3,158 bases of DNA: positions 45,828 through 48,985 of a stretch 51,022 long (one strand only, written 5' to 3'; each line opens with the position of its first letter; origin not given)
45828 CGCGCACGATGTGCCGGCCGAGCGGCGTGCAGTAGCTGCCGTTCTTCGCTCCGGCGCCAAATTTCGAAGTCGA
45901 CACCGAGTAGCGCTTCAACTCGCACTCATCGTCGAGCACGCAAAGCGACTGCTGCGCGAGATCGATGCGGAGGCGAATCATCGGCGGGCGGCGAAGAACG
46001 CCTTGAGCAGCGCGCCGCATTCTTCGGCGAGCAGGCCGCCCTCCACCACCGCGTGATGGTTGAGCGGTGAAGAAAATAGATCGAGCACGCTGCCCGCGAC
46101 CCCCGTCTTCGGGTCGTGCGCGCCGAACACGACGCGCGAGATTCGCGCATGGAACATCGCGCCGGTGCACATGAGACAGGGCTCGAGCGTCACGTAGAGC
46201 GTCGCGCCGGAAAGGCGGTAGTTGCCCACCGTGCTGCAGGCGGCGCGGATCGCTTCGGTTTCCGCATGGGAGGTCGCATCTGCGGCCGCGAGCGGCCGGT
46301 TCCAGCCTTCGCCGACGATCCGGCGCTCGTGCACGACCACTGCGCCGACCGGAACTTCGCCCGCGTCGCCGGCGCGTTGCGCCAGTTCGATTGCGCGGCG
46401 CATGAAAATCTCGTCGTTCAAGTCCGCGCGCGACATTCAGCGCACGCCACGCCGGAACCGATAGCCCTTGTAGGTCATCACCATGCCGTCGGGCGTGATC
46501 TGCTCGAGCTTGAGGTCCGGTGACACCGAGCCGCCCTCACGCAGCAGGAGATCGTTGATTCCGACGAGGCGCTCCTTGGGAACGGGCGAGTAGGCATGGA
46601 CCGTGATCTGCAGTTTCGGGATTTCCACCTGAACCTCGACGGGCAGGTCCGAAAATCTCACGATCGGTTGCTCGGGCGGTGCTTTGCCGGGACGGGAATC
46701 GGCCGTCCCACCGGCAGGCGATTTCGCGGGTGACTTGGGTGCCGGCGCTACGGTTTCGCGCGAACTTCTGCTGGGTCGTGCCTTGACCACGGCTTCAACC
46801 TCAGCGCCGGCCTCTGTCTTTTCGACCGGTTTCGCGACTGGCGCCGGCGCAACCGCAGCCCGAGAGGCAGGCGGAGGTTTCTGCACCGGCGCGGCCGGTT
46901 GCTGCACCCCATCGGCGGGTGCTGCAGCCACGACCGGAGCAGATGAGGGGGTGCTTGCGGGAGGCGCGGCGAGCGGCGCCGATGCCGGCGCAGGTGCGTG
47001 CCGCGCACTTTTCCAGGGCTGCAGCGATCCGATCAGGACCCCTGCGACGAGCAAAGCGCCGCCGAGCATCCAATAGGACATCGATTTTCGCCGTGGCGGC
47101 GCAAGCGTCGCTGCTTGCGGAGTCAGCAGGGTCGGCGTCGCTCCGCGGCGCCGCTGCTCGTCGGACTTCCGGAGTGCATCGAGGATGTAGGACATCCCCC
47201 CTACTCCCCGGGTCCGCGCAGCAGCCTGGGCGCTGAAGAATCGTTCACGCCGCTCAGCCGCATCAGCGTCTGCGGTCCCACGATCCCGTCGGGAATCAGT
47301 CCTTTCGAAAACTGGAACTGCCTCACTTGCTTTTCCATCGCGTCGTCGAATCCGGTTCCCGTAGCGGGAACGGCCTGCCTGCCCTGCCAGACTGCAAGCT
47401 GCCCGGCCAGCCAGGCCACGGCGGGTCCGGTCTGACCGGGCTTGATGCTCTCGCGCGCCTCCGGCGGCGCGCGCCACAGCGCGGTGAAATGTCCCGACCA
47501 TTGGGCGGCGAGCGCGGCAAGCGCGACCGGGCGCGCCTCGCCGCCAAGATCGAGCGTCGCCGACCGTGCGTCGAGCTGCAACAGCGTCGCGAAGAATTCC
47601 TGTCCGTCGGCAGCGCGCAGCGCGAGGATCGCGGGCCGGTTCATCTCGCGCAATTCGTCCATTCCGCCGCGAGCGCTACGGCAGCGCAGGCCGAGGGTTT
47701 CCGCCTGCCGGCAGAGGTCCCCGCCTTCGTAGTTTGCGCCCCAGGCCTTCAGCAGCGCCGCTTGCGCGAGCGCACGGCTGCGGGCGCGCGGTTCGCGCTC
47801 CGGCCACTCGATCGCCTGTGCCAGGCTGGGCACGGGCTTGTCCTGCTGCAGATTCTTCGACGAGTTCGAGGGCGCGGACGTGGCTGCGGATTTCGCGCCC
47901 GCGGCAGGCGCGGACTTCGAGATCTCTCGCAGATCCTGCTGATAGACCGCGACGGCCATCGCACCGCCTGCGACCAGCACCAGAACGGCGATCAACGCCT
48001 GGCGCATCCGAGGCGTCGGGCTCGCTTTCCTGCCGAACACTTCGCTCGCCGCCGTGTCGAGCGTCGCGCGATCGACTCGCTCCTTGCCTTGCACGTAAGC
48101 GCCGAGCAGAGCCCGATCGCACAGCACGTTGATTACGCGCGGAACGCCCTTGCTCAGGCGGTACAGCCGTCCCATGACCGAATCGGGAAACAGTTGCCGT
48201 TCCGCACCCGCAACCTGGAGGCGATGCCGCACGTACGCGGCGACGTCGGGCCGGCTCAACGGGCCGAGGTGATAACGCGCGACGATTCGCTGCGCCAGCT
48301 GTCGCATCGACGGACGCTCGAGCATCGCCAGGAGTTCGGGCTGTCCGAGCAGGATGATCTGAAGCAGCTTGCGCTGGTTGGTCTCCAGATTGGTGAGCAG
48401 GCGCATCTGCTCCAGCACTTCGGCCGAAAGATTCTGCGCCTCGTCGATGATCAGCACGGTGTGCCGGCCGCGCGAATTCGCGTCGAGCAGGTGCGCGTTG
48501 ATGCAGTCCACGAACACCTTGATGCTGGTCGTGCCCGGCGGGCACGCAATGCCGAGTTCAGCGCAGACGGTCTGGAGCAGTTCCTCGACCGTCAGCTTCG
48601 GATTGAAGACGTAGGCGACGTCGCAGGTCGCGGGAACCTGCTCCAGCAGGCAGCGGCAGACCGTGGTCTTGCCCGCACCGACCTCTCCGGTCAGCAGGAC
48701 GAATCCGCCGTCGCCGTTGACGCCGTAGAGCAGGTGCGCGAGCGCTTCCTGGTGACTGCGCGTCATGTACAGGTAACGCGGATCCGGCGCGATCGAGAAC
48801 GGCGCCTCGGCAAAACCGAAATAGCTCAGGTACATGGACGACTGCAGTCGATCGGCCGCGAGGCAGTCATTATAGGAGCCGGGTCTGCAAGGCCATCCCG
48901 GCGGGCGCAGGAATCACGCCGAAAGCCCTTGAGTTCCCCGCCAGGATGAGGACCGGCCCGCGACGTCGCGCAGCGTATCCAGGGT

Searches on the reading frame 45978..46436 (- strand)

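Call 17: search_protein_families(library=pfam, proteins=[window:45978-46436:-], max_evalue=0.001)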
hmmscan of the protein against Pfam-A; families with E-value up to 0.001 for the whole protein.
window:45978-46436:- (152 aa): 3 families
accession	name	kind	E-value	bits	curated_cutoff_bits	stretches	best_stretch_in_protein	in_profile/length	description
PF14437.12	MafB19-deam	-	2.1e-36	125.3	27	1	7-152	2-142/142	MafB19-like deaminase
PF00383.29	dCMP_cyt_deam_1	-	1.3e-31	108.9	25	1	8-105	4-101/102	Cytidine and deoxycytidylate deaminase zinc-binding region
PF14439.12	Bd3614-deam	-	3.8e-05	24.1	38.5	1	50-108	29-92/113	Bd3614-like deaminase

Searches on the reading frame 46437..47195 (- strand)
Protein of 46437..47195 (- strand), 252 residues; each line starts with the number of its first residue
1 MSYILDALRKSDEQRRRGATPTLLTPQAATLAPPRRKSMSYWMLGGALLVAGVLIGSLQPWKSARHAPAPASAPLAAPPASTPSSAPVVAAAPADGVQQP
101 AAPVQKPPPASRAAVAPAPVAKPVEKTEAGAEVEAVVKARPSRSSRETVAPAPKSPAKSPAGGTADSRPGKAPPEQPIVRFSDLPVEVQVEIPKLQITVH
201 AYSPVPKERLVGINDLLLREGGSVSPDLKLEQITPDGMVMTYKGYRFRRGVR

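Call 57: search_protein_families(library=ncbifam, proteins=[window:46437-47195:-], max_evalue=0.00001)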
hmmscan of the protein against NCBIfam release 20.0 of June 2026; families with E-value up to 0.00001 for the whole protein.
window:46437-47195:- (252 aa): 1 family
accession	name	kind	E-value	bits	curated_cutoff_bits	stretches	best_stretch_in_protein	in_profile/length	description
NF037978.1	T2SS_GspB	equivalog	1.8e-08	34.9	100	1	121-247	38-163/179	type II secretion system assembly factor GspB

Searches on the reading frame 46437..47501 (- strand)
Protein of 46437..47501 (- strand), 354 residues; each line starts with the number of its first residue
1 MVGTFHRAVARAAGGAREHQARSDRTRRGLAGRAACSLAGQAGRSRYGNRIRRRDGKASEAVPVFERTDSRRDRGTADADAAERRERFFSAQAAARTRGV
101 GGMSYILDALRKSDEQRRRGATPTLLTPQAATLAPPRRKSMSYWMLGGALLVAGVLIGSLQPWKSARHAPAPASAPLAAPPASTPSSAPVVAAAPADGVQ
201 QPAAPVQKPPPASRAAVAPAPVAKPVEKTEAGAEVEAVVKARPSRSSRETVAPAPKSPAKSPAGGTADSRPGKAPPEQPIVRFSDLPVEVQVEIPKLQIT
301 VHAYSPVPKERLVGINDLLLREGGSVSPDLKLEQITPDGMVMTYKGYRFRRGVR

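Call 17: search_protein_families(library=pfam, proteins=[window:46437-47501:-], max_evalue=0.001)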
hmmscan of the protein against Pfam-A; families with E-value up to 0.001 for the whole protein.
window:46437-47501:- (354 aa): 1 family
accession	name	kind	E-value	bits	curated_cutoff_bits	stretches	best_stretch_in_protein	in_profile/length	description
PF16537.11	T2SSB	-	5.5e-16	58.4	28.4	1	294-350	1-57/60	Type II secretion system protein B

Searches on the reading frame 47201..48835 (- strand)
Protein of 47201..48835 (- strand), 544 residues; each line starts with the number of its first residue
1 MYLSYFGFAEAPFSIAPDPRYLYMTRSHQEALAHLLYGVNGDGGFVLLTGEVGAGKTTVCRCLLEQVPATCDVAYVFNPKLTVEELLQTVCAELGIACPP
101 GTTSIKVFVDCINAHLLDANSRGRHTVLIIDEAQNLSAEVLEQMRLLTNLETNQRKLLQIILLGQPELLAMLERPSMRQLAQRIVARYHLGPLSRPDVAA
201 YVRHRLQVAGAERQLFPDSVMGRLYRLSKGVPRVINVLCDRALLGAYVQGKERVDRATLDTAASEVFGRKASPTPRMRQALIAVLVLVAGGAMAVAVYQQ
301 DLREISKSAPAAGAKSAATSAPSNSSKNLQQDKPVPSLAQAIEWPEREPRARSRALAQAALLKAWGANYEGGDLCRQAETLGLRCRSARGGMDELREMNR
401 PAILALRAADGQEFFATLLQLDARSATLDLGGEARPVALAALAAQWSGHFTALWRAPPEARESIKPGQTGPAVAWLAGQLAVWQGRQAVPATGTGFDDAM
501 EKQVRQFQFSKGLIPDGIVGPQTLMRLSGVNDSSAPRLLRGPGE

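Call 17: search_protein_families(library=pfam, proteins=[window:47201-48835:-], max_evalue=0.001)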
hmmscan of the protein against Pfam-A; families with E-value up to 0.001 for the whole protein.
window:47201-48835:- (544 aa): 5 families
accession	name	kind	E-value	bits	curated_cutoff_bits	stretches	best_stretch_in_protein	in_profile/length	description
PF13401.12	AAA_22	-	1.9e-27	96.6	27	1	42-172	4-130/130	AAA domain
PF13191.12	AAA_16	-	3.9e-13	50.7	32.6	1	26-157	6-164/167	AAA ATPase domain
PF01471.23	PG_binding_1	-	2.3e-08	34.5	23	1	470-527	2-57/57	Putative peptidoglycan binding domain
PF13604.12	AAA_30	-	7.3e-05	23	27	1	43-179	18-139/191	AAA domain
PF02367.23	TsaE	-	0.00029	21.2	26.6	0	29-68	7-46/128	Threonylcarbamoyl adenosine biosynthesis protein TsaE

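Call 35: find_encoding_contigs(protein=window:47201-48835:-, flank=10000, max_places=4)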
Protein window:47201-48835:- (544 aa): 4 contigs read that carry it; 2 places shown.
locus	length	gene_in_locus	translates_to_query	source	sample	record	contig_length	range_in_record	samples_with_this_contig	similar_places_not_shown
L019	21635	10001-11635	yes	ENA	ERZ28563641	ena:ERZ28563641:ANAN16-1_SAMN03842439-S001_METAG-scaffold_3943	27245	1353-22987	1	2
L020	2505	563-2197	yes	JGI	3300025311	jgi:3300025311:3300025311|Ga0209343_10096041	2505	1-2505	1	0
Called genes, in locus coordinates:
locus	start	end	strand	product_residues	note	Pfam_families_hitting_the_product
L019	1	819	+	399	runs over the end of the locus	PF28597:T2SSF_N, PF00482:T2SSF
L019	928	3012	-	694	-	PF11854:MtrB_PioB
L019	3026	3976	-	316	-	PF22113:Mtrc-MtrF_II-IV_dom (faint), PF22678:Cytochrom_c_NrfB-like, PF09699:Paired_CXXCH_1 (weak), PF14537:Cytochrom_c3_2 (weak), PF14522:Cytochrome_C7 (weak), PF09699:Paired_CXXCH_1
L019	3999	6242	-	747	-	PF14522:Cytochrome_C7 (faint), PF22113:Mtrc-MtrF_II-IV_dom, PF09699:Paired_CXXCH_1 (faint), PF14537:Cytochrom_c3_2 (faint), PF22113:Mtrc-MtrF_II-IV_dom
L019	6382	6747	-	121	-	PF12836:HHH_3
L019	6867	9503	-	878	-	-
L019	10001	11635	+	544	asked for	PF13191:AAA_16, PF13401:AAA_22, PF01471:PG_binding_1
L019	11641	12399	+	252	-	PF16537:T2SSB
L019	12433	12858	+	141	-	PF00383:dCMP_cyt_deam_1, PF14437:MafB19-deam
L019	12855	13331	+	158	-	PF03734:YkuD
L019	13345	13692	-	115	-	PF01850:PIN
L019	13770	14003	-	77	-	PF02604:PhdYeFM_antitox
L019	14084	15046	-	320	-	PF01008:IF-2B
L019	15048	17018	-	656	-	PF00596:Aldolase_II, PF00106:adh_short, PF08659:KR (weak), PF01370:Epimerase (weak), PF13561:adh_short_C2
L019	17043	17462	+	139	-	PF00583:Acetyltransf_1, PF13673:Acetyltransf_10, PF13444:Acetyltransf_5 (weak), PF13508:Acetyltransf_7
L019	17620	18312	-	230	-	PF05742:TANGO2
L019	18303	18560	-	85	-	PF16290:DUF4936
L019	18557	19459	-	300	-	PF01571:GCV_T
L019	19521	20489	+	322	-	PF02618:YceG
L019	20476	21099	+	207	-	PF02223:Thymidylate_kin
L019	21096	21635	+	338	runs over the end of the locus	PF13177:DNA_pol3_delta2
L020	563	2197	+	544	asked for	PF13191:AAA_16, PF13401:AAA_22, PF01471:PG_binding_1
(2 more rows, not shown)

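Call 40: search_protein_families(library=ncbifam, proteins=[L019:6382-6747:-, L019:3999-6242:-, L019:3026-3976:-, L019:928-3012:-, L019:1-819:+], max_evalue=0.001)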
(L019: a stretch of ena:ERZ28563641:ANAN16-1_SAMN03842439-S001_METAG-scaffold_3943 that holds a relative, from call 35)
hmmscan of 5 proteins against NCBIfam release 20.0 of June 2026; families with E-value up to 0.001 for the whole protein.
L019:6382-6747:- (121 aa): 2 families
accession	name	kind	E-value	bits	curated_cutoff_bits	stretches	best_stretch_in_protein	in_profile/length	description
TIGR01259.1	comE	subfamily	3.9e-05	23.6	152.35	1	48-80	56-88/120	comEA protein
TIGR03916.1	rSAM_link_UDG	hypoth_equivalog_domain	0.00019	20.7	343.5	1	51-83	321-353/415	putative DNA modification/repair radical SAM protein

L019:3999-6242:- (747 aa): 3 families
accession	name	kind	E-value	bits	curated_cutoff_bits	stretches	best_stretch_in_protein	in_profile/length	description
TIGR03507.1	decahem_SO1788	subfamily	2.7e-151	505.3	209.3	1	61-744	2-672/672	OmcA/MtrC family decaheme c-type cytochrome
NF058595.1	invert_tail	domain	0.00075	19.8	37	1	5-58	45-95/113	lipo-invert putative C-terminal anchoring domain-containing protein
TIGR03153.1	cytochr_NrfH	equivalog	0.00096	19.2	134.2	0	300-333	103-136/138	cytochrome c nitrite reductase small subunit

L019:3026-3976:- (316 aa): 9 families
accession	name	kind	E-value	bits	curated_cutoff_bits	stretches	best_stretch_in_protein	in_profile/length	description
TIGR03508.1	decahem_SO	subfamily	7.8e-89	297.5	192.2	1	43-310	1-258/258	DmsE family decaheme c-type cytochrome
NF041028.1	decahem_GSU2203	exception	3.7e-73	246.5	325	1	29-311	24-306/317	GSU2203 family decaheme c-type cytochrome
TIGR01905.1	paired_CXXCH_1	subfamily_domain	8.4e-28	96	25.2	3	232-269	1-39/41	doubled CXXCH domain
NF008659.0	PRK11659.1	equivalog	7.5e-20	71.4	184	1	8-177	9-173/188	cytochrome c nitrite reductase pentaheme subunit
TIGR03146.1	cyt_nit_nrfB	equivalog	3e-15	56.8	166.6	2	43-175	10-145/145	cytochrome c nitrite reductase pentaheme subunit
NF041198.1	UshA_like_PCGU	equivalog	3.1e-07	29.3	275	1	46-126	444-510/519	UshA-like (seleno)protein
TIGR03153.1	cytochr_NrfH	equivalog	1e-06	28.9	134.2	0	159-211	23-72/138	cytochrome c nitrite reductase small subunit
NF045722.1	c3_cytochr_TmcA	equivalog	3e-06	27.1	114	0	191-227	81-117/125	acidic tetraheme cytochrome c3 TmcA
NF045713.1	CxxCH_16_HmcA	equivalog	7.1e-05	21.6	400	0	120-270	114-256/541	sulfate respiration complex hexadecaheme cytochrome HmcA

L019:928-3012:- (694 aa): 2 families
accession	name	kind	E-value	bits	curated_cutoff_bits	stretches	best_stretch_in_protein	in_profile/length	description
TIGR03509.1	OMP_MtrB_PioB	subfamily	1.1e-147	493.4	240.05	1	45-694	1-662/662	MtrB/PioB family decaheme-associated outer membrane protein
TIGR03014.2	EpsL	equivalog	3.9e-09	36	275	1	388-565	209-372/385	XrtB/PEP-CTERM-associated polysaccharide biosynthesis outer membrane protein EpsL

L019:1-819:+ (272 aa): 6 families
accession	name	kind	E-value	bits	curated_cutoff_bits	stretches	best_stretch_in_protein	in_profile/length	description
TIGR02120.1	GspF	equivalog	4.1e-106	355.6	424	1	1-271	131-401/401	type II secretion system inner membrane protein GspF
NF052606.1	T4PiliAsmPilCMyx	equivalog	6.9e-55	186.6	700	1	3-269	150-416/419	type IV pilus assembly protein PilC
NF007861.0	PRK10573.1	equivalog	9.2e-53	179.7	401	1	2-269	128-396/401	protein transport protein HofC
NF052607.1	T4PiliAsmPilCThrm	equivalog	3.7e-52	177.8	700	1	3-267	136-400/406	type IV pilus assembly protein PilC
NF047826.1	T3SSXpsF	equivalog_domain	5.4e-50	170.4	650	1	3-268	136-401/405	type II secretion system protein XpsF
NF041012.2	T4P_ComGB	equivalog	2.2e-34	119.3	240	1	7-266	71-329/332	competence type IV pilus assembly protein ComGB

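Call 41: search_protein_families(library=pfam, proteins=[L019:6382-6747:-, L019:3999-6242:-, L019:3026-3976:-, L019:928-3012:-], max_evalue=0.001)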
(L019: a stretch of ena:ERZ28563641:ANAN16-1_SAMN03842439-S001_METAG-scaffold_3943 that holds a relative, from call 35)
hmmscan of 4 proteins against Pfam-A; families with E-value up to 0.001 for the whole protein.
L019:6382-6747:- (121 aa): 1 family
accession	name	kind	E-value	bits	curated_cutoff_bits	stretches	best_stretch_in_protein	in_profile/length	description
PF12836.13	HHH_3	-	1.7e-09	38.1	27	1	51-102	5-60/65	Helix-hairpin-helix motif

L019:3999-6242:- (747 aa): 5 families
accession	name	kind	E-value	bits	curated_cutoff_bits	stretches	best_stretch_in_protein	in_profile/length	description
PF22113.1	Mtrc-MtrF_II-IV_dom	-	3.3e-62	209.5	30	2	539-745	1-176/176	Outer membrane cytochrome MtrC/MtrF-like, domains II/IV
PF14522.11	Cytochrome_C7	-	7.1e-13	48.6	24.8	0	290-365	3-66/67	Cytochrome c7 and related cytochrome c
PF14537.11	Cytochrom_c3_2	-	9.6e-11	42.4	25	1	300-365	7-64/79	Cytochrome c3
PF09699.15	Paired_CXXCH_1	-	1.1e-05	25.5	20.6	0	300-332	7-38/41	Doubled CXXCH motif (Paired_CXXCH_1)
PF02085.21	Cytochrom_CIII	-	3.8e-05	24.4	22.9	0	295-366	23-83/101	Class III cytochrome C family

L019:3026-3976:- (316 aa): 6 families
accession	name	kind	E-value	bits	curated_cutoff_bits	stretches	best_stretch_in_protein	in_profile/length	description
PF09699.15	Paired_CXXCH_1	-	1.1e-36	124.6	20.6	3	185-225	3-40/41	Doubled CXXCH motif (Paired_CXXCH_1)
PF22678.1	Cytochrom_c_NrfB-like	-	1.7e-15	57.7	27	2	82-160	1-77/89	Cytochrome c-type protein NrfB-like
PF14522.11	Cytochrome_C7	-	3.5e-14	52.8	24.8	1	184-244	5-67/67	Cytochrome c7 and related cytochrome c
PF14537.11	Cytochrom_c3_2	-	4.3e-13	50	25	1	136-221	1-78/79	Cytochrome c3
PF22113.1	Mtrc-MtrF_II-IV_dom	-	1.1e-08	35.2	30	0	162-302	26-165/176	Outer membrane cytochrome MtrC/MtrF-like, domains II/IV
PF13435.11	Cytochrome_C554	-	2.6e-05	25.5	20.8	0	39-87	43-84/84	Cytochrome c554 and c-prime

L019:928-3012:- (694 aa): 2 families
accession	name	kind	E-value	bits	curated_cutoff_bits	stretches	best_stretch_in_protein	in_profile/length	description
PF11854.14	MtrB_PioB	-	7.1e-167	557.2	23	1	58-694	6-635/635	Putative outer membrane beta-barrel porin, MtrB/PioB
PF10677.15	DUF2490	-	5.5e-05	23.4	29.8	0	284-416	38-171/186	Protein of unknown function (DUF2490)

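Call 50: find_related_loci(query=window:47201-48835:-, collection=metagenome_contigs, flank=10000)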
Query window:47201-48835:- (544 aa) in metagenome_contigs; peptide patterns used: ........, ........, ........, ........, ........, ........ (x = any residue, [..] = any of these).
292 stretches matched a pattern; 201 encode a relative of the query (tblastn E <= 1e-3); the best 80 are kept; 80 distinct loci.
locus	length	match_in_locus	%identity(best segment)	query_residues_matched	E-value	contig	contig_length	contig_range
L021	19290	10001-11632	99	1-544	0e+0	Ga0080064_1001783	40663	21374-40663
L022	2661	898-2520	69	1-544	0e+0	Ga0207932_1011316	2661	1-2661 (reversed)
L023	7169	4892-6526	67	1-544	0e+0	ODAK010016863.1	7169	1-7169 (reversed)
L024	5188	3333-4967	67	1-544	0e+0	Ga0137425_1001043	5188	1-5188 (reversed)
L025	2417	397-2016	67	1-539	0e+0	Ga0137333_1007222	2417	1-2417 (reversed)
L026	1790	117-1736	65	1-539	0e+0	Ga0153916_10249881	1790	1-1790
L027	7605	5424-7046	67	1-540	0e+0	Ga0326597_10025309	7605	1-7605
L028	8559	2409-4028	66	1-539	0e+0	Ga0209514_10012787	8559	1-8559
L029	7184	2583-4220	67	6-543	0e+0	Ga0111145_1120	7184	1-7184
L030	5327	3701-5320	67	1-539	0e+0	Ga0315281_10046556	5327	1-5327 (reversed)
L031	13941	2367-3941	67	1-539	0e+0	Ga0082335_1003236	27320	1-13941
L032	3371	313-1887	67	1-539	0e+0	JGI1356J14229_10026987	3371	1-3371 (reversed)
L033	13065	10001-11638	67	6-543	0e+0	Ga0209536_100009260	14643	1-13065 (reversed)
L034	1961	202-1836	65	1-544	0e+0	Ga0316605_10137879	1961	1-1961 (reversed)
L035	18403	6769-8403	65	1-544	0e+0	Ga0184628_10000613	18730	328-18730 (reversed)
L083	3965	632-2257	65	1-544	0e+0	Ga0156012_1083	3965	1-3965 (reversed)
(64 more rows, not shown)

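Call 57: search_protein_families(library=ncbifam, proteins=[L033:481-1953:+, L033:1957-3162:+, L033:3173-3721:+, L033:8-484:+, window:47201-48835:-], max_evalue=0.00001)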
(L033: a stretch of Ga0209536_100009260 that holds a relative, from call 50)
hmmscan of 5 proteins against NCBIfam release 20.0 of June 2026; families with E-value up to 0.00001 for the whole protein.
L033:481-1953:+ (490 aa): 16 families
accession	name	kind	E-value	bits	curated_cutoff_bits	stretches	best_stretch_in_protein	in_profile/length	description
TIGR02533.1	type_II_gspE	equivalog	7.3e-216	717.5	630.25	1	5-488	3-486/486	type II secretion system ATPase GspE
TIGR02538.1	type_IV_pilB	equivalog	1e-160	536.1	675.65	1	27-489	95-563/564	type IV-A pilus assembly ATPase PilB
NF053534.1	T4PilAsmATPsTfpB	equivalog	3.6e-137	458.2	850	1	8-488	99-582/584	type IV pilus assembly ATPase TfpB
NF007755.0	PRK10436.1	equivalog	4.9e-137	457.4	617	1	94-488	69-459/465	type II secretion system protein GspE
NF041000.1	ATPase_ComGA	equivalog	1.7e-76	256.8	300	1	116-381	2-266/267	competence type IV pilus ATPase ComGA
TIGR01420.1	pilT_fam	subfamily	1.4e-52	179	319.1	1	114-382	2-270/343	PilT/PilU family type 4a pilus ATPase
TIGR02525.1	plasmid_TraJ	equivalog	1.1e-23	83.8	368.3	1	237-360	143-272/372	plasmid transfer ATPase TraJ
TIGR02524.1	dot_icm_DotB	equivalog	6e-22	78.3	463.3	1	239-359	129-258/358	Dot/Icm type IV secretion system ATPase DotB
NF058587.1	archaellum_moto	equivalog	1.8e-16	60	550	1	246-359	277-395/527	archaellum flagellar ATPase motor FlaI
TIGR02782.1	TrbB_P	equivalog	1.6e-13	50.6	304.55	1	231-358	124-253/303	P-type conjugative transfer ATPase TrbB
NF010469.0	PRK13894.1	subfamily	7.4e-13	48.5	508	1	235-358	141-265/320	conjugal transfer ATPase TrbB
NF053672.1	bindosome_BasE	exception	5.9e-12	45.1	1000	1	240-377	266-409/512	bindosome assembly system ATPase subunit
TIGR03819.1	heli_sec_ATPase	hypoth_equivalog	1.3e-11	44.3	373.15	1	202-362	135-302/340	TadA family conjugal transfer-associated ATPase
NF010407.0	PRK13833.1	subfamily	4.6e-11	42.7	499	1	238-362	139-264/323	conjugal transfer protein TrbB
TIGR02788.1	VirB11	equivalog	5.5e-11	42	249.95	1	247-361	147-266/308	P-type DNA transfer ATPase VirB11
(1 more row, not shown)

L033:1957-3162:+ (401 aa): 6 families
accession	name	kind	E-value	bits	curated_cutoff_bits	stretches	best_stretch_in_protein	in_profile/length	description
TIGR02120.1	GspF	equivalog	9.9e-142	472.9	424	1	4-400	1-401/401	type II secretion system inner membrane protein GspF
NF052607.1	T4PiliAsmPilCThrm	equivalog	2.6e-75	254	700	1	1-396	1-400/406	type IV pilus assembly protein PilC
NF007861.0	PRK10573.1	equivalog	3.7e-73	246.9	401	1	4-398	7-396/401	protein transport protein HofC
NF052606.1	T4PiliAsmPilCMyx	equivalog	1.1e-70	238.6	700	1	3-398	21-416/419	type IV pilus assembly protein PilC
NF047826.1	T3SSXpsF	equivalog_domain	3.4e-70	236.9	650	1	1-397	1-401/405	type II secretion system protein XpsF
NF041012.2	T4P_ComGB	equivalog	6.3e-39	134.2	240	1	67-395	6-329/332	competence type IV pilus assembly protein ComGB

L033:3173-3721:+ (182 aa): 0 families

L033:8-484:+ (158 aa): 8 families
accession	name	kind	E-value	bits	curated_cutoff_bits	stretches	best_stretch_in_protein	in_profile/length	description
TIGR02517.1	type_II_gspD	equivalog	7e-30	104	351.35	1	2-74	528-600/600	type II secretion system secretin GspD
TIGR02519.1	pilus_MshL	equivalog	1.5e-16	60.3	250.2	1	1-63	227-289/290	pilus (MSHA type) biogenesis protein MshL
TIGR02515.1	IV_pilus_PilQ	subfamily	2.3e-16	59.8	284.35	1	3-64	366-427/428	type IV pilus secretin PilQ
NF042912.1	Amuc_1098_fam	equivalog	4.1e-16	58.2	750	1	2-60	734-792/805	Amuc_1098 family type IV pilus outer membrane protein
NF010083.0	PRK13568.1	equivalog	9.3e-15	54.3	554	1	3-65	356-418/419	DNA uptake porin HofQ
TIGR02516.1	type_III_yscC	equivalog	9.8e-11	40.9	238.45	1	5-65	402-462/463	type III secretion system outer membrane ring subunit SctC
NF011873.0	PRK15346.1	equivalog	1.2e-09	37.3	524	1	5-59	435-488/499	EscC/YscC/HrcC family type III secretion system outer membrane ring protein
NF007851.2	PRK10560.1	exception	1.5e-08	33.9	598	1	2-64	347-409/412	DNA uptake porin HofQ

window:47201-48835:- (544 aa): 1 family
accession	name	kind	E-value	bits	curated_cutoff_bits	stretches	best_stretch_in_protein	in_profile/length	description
TIGR03015.1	pepcterm_ATPase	hypoth_equivalog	2.1e-81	273.3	324.5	1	1-261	1-261/269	XrtA/PEP-CTERM system-associated ATPase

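Call 60: search_solved_structures(query=L019:6382-6747:-, max_evalue=0.01)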
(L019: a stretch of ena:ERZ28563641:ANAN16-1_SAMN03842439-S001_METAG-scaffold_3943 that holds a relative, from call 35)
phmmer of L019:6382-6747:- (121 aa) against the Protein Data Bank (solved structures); distinct sequences matched with E-value up to 0.01: 2.
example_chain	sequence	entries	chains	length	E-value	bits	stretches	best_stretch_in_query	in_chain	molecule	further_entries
2duy_A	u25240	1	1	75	0.00014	25.3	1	44-90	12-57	Competence protein ComEA-related protein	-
8dss_A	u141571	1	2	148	0.002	21.6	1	38-90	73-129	ComE operon protein 1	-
